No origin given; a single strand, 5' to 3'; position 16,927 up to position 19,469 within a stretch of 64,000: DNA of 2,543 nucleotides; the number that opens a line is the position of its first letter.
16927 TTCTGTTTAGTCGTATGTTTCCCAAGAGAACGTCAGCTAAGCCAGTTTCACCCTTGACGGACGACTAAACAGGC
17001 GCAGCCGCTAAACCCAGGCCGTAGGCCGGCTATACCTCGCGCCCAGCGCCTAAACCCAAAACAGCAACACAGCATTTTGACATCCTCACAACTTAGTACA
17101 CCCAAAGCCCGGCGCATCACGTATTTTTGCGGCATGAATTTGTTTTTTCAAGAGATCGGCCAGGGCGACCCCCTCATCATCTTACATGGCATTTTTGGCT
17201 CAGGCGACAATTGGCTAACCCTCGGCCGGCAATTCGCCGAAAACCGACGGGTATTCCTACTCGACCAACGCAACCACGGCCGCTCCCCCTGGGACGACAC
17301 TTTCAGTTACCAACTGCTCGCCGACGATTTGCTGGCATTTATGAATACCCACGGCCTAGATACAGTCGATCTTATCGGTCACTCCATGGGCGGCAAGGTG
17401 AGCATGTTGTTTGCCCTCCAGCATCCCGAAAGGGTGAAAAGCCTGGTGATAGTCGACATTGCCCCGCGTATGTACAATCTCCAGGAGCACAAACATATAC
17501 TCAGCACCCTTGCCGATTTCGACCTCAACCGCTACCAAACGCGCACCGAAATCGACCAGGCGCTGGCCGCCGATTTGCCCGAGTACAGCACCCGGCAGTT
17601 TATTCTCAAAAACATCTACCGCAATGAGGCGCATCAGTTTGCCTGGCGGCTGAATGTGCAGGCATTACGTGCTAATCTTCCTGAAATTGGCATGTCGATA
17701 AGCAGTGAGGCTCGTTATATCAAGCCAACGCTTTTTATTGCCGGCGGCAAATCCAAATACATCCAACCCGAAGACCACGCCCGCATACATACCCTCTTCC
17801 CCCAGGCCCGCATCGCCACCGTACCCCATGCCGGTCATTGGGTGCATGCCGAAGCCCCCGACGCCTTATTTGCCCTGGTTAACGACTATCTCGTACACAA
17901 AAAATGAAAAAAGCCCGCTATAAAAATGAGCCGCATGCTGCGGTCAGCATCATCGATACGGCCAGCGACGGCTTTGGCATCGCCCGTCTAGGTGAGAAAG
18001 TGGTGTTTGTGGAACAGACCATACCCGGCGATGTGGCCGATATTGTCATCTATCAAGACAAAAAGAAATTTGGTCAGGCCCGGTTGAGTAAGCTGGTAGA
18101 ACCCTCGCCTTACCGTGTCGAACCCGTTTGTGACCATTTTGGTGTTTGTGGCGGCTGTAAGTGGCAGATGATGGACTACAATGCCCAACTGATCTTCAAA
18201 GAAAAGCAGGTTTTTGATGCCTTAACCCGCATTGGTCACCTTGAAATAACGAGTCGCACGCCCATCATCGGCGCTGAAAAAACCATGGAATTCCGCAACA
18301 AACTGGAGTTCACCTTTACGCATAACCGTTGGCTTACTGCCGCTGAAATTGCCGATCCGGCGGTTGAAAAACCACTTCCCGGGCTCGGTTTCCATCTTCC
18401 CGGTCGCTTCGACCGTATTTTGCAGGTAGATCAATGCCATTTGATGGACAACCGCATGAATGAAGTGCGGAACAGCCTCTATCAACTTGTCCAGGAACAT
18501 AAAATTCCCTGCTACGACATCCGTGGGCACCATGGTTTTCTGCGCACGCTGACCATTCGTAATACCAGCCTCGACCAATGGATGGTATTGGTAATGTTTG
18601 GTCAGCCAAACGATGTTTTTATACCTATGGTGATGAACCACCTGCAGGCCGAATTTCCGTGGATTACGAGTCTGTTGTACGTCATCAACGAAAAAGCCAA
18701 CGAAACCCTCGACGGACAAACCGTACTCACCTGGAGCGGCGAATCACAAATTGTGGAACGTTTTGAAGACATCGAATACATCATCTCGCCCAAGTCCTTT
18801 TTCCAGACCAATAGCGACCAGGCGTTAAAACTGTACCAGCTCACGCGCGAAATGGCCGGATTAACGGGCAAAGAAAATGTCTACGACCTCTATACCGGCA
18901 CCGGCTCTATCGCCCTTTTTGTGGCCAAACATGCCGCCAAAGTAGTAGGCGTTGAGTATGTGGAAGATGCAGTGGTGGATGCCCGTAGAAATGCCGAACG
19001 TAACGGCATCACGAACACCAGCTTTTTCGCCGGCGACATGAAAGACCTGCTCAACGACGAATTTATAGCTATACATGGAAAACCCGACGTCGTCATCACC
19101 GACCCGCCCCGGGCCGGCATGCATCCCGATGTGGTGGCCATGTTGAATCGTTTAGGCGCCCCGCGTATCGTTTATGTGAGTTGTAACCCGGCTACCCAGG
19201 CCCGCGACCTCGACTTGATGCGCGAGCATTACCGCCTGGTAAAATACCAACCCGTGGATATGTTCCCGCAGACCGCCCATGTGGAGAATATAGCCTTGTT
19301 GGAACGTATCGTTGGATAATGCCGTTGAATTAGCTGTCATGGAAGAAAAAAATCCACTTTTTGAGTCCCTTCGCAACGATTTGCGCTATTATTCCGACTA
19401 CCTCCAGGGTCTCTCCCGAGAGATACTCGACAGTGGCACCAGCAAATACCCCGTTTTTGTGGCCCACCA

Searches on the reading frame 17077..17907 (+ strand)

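Call 44: search_protein_families(library=pfam, proteins=[window:17077-17907:+], max_evalue=0.00001)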
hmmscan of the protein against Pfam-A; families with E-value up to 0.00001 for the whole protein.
window:17077-17907:+ (276 aa): 6 families
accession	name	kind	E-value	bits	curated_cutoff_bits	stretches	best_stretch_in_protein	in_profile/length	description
PF00561.26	Abhydrolase_1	-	2.6e-35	122.7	25.8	1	32-155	2-122/245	alpha/beta hydrolase fold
PF12697.13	Abhydrolase_6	-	1.2e-22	82.1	26.3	1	33-266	1-216/217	Alpha/beta hydrolase family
PF12146.15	Hydrolase_4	-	9.8e-14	51.7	27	1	33-259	7-237/239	Serine aminopeptidase, S33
PF07819.20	PGAP1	-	2.4e-08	34.5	24.3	0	90-140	86-138/233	PGAP1-like alpha/beta domain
PF03096.20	Ndr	-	2.9e-07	29.9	23.3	1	77-138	81-142/283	Ndr family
PF00975.26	Thioesterase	-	5e-07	30.6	26.4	1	32-153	2-130/226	Thioesterase domain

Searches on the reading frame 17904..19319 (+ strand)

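Call 44: search_protein_families(library=pfam, proteins=[window:17904-19319:+], max_evalue=0.00001)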
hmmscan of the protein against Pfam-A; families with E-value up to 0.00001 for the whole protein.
window:17904-19319:+ (471 aa): 5 families
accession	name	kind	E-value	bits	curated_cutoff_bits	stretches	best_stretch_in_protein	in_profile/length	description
PF05958.17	tRNA_U5-meth_tr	-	1.5e-20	74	23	1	289-468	169-356/357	tRNA (Uracil-5-)-methyltransferase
PF13847.12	Methyltransf_31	-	2.1e-11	44.1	27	1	322-400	3-81/145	Methyltransferase domain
PF13649.12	Methyltransf_25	-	9.3e-08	33.1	27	1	326-384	1-60/97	Methyltransferase domain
PF01938.26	TRAM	-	1.6e-06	28.3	21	1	14-61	10-60/61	TRAM domain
PF05175.20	MTS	-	8.7e-06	25.9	23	0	322-402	31-107/170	Methyltransferase small domain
